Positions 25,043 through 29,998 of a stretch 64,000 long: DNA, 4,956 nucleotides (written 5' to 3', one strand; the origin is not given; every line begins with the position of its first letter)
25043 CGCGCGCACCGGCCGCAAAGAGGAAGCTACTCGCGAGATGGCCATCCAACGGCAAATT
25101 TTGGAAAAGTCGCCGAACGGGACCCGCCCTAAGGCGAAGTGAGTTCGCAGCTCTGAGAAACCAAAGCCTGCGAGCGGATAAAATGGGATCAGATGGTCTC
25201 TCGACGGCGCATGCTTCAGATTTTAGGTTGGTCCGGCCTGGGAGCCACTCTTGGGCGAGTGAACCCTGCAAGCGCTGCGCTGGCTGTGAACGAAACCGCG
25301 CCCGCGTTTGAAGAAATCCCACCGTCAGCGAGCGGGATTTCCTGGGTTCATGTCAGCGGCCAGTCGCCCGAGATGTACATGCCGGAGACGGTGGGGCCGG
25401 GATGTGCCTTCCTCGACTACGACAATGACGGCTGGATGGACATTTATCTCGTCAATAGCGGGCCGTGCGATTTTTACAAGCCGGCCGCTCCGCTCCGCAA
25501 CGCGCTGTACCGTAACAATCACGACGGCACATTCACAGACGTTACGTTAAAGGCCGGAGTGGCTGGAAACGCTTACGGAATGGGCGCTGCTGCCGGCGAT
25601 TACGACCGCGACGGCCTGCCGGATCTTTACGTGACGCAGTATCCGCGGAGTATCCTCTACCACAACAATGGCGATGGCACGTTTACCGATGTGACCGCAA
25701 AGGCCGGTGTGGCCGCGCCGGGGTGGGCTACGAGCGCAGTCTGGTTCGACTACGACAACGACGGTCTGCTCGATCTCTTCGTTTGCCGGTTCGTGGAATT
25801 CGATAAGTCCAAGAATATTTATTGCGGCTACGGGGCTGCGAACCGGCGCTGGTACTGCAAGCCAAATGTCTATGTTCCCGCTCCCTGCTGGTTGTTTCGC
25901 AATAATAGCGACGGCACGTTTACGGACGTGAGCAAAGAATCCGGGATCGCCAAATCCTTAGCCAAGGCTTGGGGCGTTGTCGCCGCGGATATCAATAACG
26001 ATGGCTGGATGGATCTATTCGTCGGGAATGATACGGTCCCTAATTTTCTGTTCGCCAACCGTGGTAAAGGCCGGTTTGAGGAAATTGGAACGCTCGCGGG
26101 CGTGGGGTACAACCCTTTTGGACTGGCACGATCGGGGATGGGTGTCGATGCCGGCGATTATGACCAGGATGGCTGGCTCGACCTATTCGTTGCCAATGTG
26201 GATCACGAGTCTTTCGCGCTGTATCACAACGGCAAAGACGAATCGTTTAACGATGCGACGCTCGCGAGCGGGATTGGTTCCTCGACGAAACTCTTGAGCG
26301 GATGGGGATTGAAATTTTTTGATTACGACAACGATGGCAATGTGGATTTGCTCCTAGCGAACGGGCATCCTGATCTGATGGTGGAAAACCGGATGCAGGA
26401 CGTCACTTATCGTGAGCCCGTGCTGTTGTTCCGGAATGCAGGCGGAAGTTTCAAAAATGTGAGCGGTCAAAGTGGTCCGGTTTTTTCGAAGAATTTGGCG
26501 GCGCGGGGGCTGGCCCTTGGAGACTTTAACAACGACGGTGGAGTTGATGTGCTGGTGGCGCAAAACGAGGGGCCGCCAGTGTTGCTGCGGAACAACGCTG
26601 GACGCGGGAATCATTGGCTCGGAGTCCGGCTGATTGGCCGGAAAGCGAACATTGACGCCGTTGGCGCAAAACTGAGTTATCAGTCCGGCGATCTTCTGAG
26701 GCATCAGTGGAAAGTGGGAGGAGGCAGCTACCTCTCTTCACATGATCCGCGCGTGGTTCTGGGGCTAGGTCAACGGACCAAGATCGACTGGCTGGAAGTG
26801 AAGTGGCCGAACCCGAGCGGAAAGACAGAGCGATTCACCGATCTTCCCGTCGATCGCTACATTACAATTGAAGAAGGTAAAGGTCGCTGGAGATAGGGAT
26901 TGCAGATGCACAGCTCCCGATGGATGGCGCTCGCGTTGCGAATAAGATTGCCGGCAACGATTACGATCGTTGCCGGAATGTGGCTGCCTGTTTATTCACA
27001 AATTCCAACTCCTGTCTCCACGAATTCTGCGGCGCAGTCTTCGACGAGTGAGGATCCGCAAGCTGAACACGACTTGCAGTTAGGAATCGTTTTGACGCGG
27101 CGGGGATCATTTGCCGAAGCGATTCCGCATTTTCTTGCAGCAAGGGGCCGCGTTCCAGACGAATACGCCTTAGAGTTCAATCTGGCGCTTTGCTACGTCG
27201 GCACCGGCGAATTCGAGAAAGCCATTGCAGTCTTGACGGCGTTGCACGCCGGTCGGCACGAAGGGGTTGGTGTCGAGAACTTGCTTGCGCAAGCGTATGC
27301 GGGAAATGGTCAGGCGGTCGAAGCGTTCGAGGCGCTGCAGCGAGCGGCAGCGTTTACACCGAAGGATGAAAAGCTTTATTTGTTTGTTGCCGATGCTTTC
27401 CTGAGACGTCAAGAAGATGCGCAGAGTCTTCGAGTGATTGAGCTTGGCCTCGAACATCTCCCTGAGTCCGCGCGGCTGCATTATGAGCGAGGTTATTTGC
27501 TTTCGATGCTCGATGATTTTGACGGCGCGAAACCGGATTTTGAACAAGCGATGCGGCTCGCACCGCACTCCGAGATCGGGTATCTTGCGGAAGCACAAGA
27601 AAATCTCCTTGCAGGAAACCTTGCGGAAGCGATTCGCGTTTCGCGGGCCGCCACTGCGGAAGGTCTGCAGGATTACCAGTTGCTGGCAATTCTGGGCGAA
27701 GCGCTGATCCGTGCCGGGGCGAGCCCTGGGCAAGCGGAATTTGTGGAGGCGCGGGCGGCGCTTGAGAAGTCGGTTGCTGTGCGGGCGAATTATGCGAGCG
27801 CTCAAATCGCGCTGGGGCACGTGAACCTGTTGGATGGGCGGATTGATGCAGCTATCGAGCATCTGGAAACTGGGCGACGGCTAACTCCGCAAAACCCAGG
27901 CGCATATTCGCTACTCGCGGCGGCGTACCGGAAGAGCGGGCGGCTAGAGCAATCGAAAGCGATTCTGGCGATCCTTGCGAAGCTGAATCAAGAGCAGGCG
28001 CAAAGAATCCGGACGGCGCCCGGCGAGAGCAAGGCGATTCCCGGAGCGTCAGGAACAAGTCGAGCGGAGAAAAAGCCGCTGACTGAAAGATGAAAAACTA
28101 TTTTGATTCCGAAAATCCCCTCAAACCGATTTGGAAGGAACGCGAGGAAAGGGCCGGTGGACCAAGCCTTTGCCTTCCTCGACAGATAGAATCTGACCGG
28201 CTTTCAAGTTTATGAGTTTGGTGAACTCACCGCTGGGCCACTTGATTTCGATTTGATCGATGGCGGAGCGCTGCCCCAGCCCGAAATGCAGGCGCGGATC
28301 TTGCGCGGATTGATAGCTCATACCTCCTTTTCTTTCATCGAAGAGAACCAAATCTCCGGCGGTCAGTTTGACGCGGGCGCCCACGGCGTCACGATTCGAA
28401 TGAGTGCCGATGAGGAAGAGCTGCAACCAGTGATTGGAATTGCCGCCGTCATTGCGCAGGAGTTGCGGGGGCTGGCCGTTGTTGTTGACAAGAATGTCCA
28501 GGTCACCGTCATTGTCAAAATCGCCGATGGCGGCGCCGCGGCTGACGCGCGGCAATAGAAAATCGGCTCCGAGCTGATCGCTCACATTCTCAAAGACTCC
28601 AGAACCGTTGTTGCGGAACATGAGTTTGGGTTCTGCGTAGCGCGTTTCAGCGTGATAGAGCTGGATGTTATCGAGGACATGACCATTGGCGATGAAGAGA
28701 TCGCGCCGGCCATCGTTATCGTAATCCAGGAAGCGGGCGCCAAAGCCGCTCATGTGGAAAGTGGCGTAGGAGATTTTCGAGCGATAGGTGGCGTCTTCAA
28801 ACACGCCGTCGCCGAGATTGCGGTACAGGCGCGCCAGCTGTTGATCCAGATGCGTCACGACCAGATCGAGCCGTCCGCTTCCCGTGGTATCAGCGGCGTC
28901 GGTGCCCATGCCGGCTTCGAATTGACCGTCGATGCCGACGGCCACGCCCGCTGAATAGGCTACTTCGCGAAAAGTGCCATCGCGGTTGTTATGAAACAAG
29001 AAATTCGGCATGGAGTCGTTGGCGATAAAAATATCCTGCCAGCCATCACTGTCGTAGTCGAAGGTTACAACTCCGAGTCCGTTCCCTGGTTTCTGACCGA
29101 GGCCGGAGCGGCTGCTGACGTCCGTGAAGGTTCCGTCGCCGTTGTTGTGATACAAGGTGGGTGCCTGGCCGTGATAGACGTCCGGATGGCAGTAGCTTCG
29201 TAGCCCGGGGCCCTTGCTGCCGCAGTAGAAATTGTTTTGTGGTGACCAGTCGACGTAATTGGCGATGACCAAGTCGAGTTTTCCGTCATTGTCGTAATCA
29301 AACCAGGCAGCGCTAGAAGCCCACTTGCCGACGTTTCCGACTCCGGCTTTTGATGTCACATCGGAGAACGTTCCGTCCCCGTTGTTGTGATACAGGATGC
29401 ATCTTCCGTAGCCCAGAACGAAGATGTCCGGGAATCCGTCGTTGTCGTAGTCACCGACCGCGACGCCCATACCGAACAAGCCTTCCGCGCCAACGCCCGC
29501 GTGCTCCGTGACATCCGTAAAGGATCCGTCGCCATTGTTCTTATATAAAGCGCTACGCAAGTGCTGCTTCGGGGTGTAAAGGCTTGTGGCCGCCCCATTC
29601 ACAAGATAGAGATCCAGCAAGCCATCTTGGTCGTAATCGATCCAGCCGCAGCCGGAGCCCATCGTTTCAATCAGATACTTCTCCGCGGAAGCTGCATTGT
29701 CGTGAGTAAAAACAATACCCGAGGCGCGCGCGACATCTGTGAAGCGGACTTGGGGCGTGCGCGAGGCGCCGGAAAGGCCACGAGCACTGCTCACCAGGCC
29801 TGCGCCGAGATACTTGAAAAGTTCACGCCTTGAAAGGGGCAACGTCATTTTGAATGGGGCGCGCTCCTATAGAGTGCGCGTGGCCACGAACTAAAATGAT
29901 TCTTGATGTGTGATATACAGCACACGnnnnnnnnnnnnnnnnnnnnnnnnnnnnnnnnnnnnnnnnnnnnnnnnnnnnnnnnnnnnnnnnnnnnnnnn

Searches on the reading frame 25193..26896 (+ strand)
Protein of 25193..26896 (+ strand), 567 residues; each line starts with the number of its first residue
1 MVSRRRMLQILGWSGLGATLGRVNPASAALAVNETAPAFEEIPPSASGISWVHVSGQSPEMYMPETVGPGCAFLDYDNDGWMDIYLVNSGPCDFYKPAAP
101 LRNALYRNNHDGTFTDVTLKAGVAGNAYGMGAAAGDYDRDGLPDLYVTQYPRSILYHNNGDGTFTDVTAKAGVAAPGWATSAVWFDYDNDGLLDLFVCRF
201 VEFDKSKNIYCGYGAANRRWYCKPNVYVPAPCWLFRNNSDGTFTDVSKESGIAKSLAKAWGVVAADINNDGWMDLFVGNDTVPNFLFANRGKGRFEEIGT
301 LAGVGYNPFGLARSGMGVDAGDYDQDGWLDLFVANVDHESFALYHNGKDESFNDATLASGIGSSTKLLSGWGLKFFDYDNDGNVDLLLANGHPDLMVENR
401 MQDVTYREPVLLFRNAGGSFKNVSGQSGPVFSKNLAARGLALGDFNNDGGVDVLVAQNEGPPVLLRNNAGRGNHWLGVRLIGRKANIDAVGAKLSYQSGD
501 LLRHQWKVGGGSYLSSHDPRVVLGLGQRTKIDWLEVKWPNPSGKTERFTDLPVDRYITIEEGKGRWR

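Call 9: search_protein_families(library=pfam, proteins=[window:25193-26896:+])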
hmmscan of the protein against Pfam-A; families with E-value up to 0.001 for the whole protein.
window:25193-26896:+ (567 aa): 3 families
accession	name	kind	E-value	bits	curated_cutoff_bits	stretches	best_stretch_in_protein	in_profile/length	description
PF13517.12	FG-GAP_3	-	2.3e-61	204.7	26.9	6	136-197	1-61/61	FG-GAP-like repeat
PF07593.17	UnbV_ASPIC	-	6e-16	58.5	23.4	1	489-558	1-68/68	ASPIC and UnbV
PF01839.29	FG-GAP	-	3e-15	56.1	22.1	1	260-281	3-24/37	FG-GAP repeat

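Call 45: find_homologous_proteins(query=window:25193-26896:+, max_evalue=1e-50)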
Query window:25193-26896:+ (567 aa): 8000 proteins with E <= 1e-50 among 8000 candidates; the best 120 are listed.
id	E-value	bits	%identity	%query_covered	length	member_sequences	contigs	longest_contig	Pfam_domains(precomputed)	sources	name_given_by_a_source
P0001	0.0e+0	1334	100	100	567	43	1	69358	PF01839.30,PF13517.13,PF07593.19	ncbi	-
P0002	0.0e+0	1253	97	96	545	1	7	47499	PF01839.30,PF13517.13,PF07593.19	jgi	jgi:hypothetical protein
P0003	0.0e+0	1241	93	99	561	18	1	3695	PF01839.30,PF13517.13,PF07593.19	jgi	-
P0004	0.0e+0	1227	90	100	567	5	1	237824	PF01839.30,PF13517.13,PF07593.19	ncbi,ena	-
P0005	0.0e+0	1226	95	96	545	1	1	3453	PF01839.30,PF13517.13,PF07593.19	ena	-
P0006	0.0e+0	1223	91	100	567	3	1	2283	PF01839.30,PF13517.13,PF07593.19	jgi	jgi:enediyne biosynthesis protein E4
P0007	0.0e+0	1219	89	100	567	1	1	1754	PF01839.30,PF13517.13,PF07593.19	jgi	jgi:hypothetical protein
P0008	0.0e+0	1214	89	100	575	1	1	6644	PF01839.30,PF13517.13,PF07593.19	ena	-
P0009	0.0e+0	1210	90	99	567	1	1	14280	PF01839.30,PF13517.13,PF07593.19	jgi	jgi:hypothetical protein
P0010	0.0e+0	1209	90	99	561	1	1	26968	PF01839.30,PF13517.13,PF07593.19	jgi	jgi:hypothetical protein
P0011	0.0e+0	1208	89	100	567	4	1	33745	PF01839.30,PF13517.13,PF07593.19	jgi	jgi:hypothetical protein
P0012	0.0e+0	1207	89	100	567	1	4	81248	PF01839.30,PF13517.13,PF07593.19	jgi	jgi:enediyne biosynthesis protein E4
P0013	0.0e+0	1203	89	100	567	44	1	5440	PF01839.30,PF13517.13,PF07593.19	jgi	jgi:hypothetical protein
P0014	0.0e+0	1198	89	100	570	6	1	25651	PF01839.30,PF13517.13,PF07593.19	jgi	jgi:hypothetical protein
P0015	0.0e+0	1196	89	100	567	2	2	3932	PF01839.30,PF13517.13,PF07593.19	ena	-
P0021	0.0e+0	1103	81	100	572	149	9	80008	PF01839.30,PF13517.13,PF07593.19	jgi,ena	-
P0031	0.0e+0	1068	79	100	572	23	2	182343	PF01839.30,PF13517.13,PF07593.19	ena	-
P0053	0.0e+0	1030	77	100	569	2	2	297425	PF01839.30,PF13517.13,PF07593.19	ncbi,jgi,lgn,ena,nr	ncbi:MAG TPA: CRTAC1 family protein [Candidatus Saccharimonadales bacterium]|nr:CRTAC1 family protei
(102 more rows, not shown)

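Call 46: find_encoding_contigs(protein=P0004, flank=8000, max_places=1)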
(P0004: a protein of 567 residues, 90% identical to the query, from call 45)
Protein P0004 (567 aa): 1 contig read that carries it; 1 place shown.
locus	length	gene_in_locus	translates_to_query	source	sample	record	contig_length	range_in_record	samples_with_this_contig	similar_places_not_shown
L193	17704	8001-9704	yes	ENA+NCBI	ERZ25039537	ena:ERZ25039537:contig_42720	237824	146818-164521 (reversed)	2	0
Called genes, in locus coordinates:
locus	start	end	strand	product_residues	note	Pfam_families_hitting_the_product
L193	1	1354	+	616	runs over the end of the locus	PF00754:F5_F8_type_C, PF18951:DUF5695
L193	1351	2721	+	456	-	PF18951:DUF5695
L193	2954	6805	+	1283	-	PF13620:CarboxypepD_reg, PF25183:OMP_b-brl_4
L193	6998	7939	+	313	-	PF13428:TPR_14 (faint), PF24575:TPR_Slam (faint), PF12895:ANAPC3 (faint), PF13176:TPR_7 (faint), PF13414:TPR_11 (faint), PF14559:TPR_19 (faint), PF20308:TPR-S (faint), PF13432:TPR_16, +5 more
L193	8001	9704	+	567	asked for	PF01839:FG-GAP (faint), PF13517:FG-GAP_3, PF07593:UnbV_ASPIC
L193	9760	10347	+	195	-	-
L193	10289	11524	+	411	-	PF13176:TPR_7 (faint), PF13424:TPR_12 (faint), PF13428:TPR_14 (faint), PF13371:TPR_9 (weak), PF00515:TPR_1 (weak), PF07719:TPR_2 (weak), PF13414:TPR_11 (weak), PF14559:TPR_19, +10 more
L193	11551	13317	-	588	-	PF01839:FG-GAP (faint), PF13517:FG-GAP_3, PF07593:UnbV_ASPIC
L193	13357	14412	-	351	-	PF00356:LacI, PF00532:Peripla_BP_1, PF13407:Peripla_BP_4, PF13377:Peripla_BP_3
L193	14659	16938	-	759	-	-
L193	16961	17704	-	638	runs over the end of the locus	-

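Call 47: find_encoding_contigs(protein=P0021, flank=8000, max_places=1)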
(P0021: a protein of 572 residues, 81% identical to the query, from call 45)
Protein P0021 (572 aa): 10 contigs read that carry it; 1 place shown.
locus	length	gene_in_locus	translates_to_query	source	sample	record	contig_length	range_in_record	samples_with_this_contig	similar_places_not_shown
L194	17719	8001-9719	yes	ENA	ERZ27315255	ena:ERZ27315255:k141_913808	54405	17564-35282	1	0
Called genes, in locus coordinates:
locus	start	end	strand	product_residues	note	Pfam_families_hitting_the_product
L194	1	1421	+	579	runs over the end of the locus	PF01839:FG-GAP (faint), PF13517:FG-GAP_3, PF07593:UnbV_ASPIC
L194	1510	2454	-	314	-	PF12895:ANAPC3 (faint), PF07721:TPR_4 (faint), PF13424:TPR_12 (faint), PF24575:TPR_Slam (faint), PF07719:TPR_2 (faint), PF13174:TPR_6 (faint), PF13428:TPR_14 (weak), PF13432:TPR_16 (weak), +8 more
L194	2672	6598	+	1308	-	PF13620:CarboxypepD_reg, PF25183:OMP_b-brl_4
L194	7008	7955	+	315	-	PF14559:TPR_19 (faint), PF24575:TPR_Slam (faint), PF13424:TPR_12 (faint), PF13428:TPR_14 (faint), PF07719:TPR_2 (faint), PF13174:TPR_6 (faint), PF13176:TPR_7 (faint), PF13432:TPR_16 (weak), +2 more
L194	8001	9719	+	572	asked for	PF01839:FG-GAP (faint), PF13517:FG-GAP_3, PF07593:UnbV_ASPIC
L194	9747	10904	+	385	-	PF00515:TPR_1 (faint), PF07719:TPR_2 (faint), PF13424:TPR_12 (faint), PF14559:TPR_19 (weak), PF13371:TPR_9, PF14559:TPR_19, PF13414:TPR_11 (weak), PF14559:TPR_19 (weak), +8 more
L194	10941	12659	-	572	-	PF13517:FG-GAP_3, PF01839:FG-GAP (weak), PF13517:FG-GAP_3, PF07593:UnbV_ASPIC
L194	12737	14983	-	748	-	PF01055:Glyco_hydro_31_2nd, PF21365:Glyco_hydro_31_3rd, PF17137:DUF5110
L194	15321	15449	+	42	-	-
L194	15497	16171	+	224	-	PF04542:Sigma70_r2, PF08281:Sigma70_r4_2, PF04545:Sigma70_r4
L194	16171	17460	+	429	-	PF10099:RskA_C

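Call 48: find_encoding_contigs(protein=P0031, flank=8000, max_places=1)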
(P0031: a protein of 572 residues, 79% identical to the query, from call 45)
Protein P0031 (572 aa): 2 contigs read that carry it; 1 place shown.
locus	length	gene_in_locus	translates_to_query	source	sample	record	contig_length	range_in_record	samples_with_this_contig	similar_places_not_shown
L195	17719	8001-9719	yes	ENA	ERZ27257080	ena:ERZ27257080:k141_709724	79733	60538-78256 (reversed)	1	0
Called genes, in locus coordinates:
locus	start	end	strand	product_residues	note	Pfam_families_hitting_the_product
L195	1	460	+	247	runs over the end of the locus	PF21033:RMD1-3 (faint), PF03704:BTAD (faint), PF13431:TPR_17 (faint), PF13371:TPR_9 (faint), PF12895:ANAPC3 (faint), PF13428:TPR_14 (weak), PF13432:TPR_16 (weak), PF14559:TPR_19 (weak), +11 more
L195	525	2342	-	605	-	PF13517:FG-GAP_3, PF01839:FG-GAP (weak), PF13517:FG-GAP_3, PF07593:UnbV_ASPIC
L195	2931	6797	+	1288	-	PF13620:CarboxypepD_reg, PF25183:OMP_b-brl_4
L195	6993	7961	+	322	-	PF12895:ANAPC3 (faint), PF07719:TPR_2 (faint), PF13174:TPR_6 (faint), PF13176:TPR_7 (faint), PF13428:TPR_14 (faint), PF03704:BTAD (weak), PF13432:TPR_16, PF13424:TPR_12 (weak), +4 more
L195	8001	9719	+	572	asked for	PF01839:FG-GAP (faint), PF13517:FG-GAP_3, PF07593:UnbV_ASPIC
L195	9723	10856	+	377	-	PF00515:TPR_1 (faint), PF07719:TPR_2 (faint), PF13174:TPR_6 (faint), PF13176:TPR_7 (faint), PF13181:TPR_8 (faint), PF13371:TPR_9 (faint), PF13432:TPR_16 (weak), PF14559:TPR_19 (weak), +7 more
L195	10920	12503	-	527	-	PF00370:FGGY_N, PF02782:FGGY_C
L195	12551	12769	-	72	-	-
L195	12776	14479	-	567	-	PF00474:SSF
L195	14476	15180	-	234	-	PF00596:Aldolase_II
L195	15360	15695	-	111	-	-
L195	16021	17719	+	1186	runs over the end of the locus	PF13620:CarboxypepD_reg, PF13715:CarbopepD_reg_2 (weak), PF25183:OMP_b-brl_4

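Call 49: find_encoding_contigs(protein=P0053, flank=8000, max_places=1)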
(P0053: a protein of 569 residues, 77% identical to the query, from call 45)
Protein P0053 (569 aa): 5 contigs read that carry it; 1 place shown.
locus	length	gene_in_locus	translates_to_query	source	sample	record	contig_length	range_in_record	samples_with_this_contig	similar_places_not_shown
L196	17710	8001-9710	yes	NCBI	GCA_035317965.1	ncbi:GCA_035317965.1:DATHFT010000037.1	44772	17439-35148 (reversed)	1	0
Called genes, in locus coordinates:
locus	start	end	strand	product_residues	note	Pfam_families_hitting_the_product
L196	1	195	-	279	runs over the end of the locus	PF06271:RDD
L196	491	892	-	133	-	-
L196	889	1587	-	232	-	-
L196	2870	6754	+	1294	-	PF13620:CarboxypepD_reg, PF25183:OMP_b-brl_4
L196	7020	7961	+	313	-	PF13428:TPR_14 (faint), PF13424:TPR_12 (faint), PF13432:TPR_16 (faint), PF14561:TPR_20 (faint), PF12895:ANAPC3 (faint), PF13174:TPR_6 (faint), PF13414:TPR_11 (weak), PF14559:TPR_19 (weak), +4 more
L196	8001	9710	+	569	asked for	PF01839:FG-GAP (faint), PF13517:FG-GAP_3, PF07593:UnbV_ASPIC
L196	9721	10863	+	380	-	PF20308:TPR-S (faint), PF13428:TPR_14 (faint), PF00515:TPR_1 (faint), PF07719:TPR_2 (faint), PF13176:TPR_7 (faint), PF13424:TPR_12 (faint), PF12895:ANAPC3 (weak), PF14559:TPR_19 (weak), +7 more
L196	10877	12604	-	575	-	PF01839:FG-GAP (faint), PF13517:FG-GAP_3, PF07593:UnbV_ASPIC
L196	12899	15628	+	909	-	PF18951:DUF5695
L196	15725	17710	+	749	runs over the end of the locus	PF01055:Glyco_hydro_31_2nd, PF21365:Glyco_hydro_31_3rd, PF17137:DUF5110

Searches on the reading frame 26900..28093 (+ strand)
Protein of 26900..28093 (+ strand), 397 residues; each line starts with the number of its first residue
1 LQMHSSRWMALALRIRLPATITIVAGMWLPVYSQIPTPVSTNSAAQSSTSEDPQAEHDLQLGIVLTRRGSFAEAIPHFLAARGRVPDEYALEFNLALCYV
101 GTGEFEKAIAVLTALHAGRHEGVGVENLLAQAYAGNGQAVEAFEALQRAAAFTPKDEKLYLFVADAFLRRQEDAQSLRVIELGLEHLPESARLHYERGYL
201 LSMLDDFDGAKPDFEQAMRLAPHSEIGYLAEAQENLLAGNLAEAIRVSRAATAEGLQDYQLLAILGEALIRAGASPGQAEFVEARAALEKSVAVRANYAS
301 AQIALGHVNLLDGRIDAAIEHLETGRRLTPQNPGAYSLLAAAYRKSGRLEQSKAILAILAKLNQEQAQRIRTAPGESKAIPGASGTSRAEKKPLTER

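Call 9: search_protein_families(library=pfam, proteins=[window:26900-28093:+])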
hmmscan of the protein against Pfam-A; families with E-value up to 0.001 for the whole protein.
window:26900-28093:+ (397 aa): 15 families
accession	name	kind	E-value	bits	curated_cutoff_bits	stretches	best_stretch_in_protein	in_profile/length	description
PF14559.12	TPR_19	-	1.5e-20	73.7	25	2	311-368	3-59/68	Tetratricopeptide repeat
PF07719.23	TPR_2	-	2.4e-17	62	27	1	191-223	1-33/34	Tetratricopeptide repeat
PF00515.34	TPR_1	-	1.4e-15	56.8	27.8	1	191-223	1-33/34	Tetratricopeptide repeat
PF13428.12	TPR_14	-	2.6e-15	55.8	23.5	0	301-341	3-43/44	Tetratricopeptide repeat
PF13181.12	TPR_8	-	3.3e-13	49.1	25.7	0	191-222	1-32/34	Tetratricopeptide repeat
PF13432.12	TPR_16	-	4.1e-13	50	32.7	1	59-115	1-57/65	Tetratricopeptide repeat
PF13414.12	TPR_11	-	1.8e-11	44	26.8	1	313-347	8-42/42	TPR repeat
PF13424.12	TPR_12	-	8.5e-11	42.3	30.1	0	57-112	5-68/77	Tetratricopeptide repeat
PF13431.12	TPR_17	-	3.3e-09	36.7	24.4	0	328-352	8-32/34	Tetratricopeptide repeat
PF13371.12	TPR_9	-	6.2e-08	33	35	1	168-232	6-70/73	Tetratricopeptide repeat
PF12895.13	ANAPC3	-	4.4e-07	30.5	27.2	0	92-148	26-81/82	Anaphase-promoting complex, cyclosome, subunit 3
PF23914.1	TPR_CcmH_CycH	-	7.9e-06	26.2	42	0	128-176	55-103/158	Cytochrome c-type biogenesis protein H TPR domain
PF13176.12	TPR_7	-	0.00012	22.3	27.9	0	93-114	3-24/36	Tetratricopeptide repeat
PF20308.4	TPR-S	-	0.00017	22.6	27.6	0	71-133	2-61/102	Tetratricopeptide Repeats-Sensor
PF25063.1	ARM_TT21_C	-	0.00052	20.4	35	0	100-249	32-188/209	Tetratricopeptide repeat protein 21 C-terminal ARM domain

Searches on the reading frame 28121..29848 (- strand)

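Call 9: search_protein_families(library=pfam, proteins=[window:28121-29848:-])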
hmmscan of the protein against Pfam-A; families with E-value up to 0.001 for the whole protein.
window:28121-29848:- (575 aa): 3 families
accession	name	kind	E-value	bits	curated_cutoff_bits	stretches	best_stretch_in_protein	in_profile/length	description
PF13517.12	FG-GAP_3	-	2.3e-55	185.5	26.9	7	133-195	1-61/61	FG-GAP-like repeat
PF07593.17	UnbV_ASPIC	-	2e-20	72.8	23.4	1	488-554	1-67/68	ASPIC and UnbV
PF01839.29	FG-GAP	-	3.5e-14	52.8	22.1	1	125-144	1-20/37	FG-GAP repeat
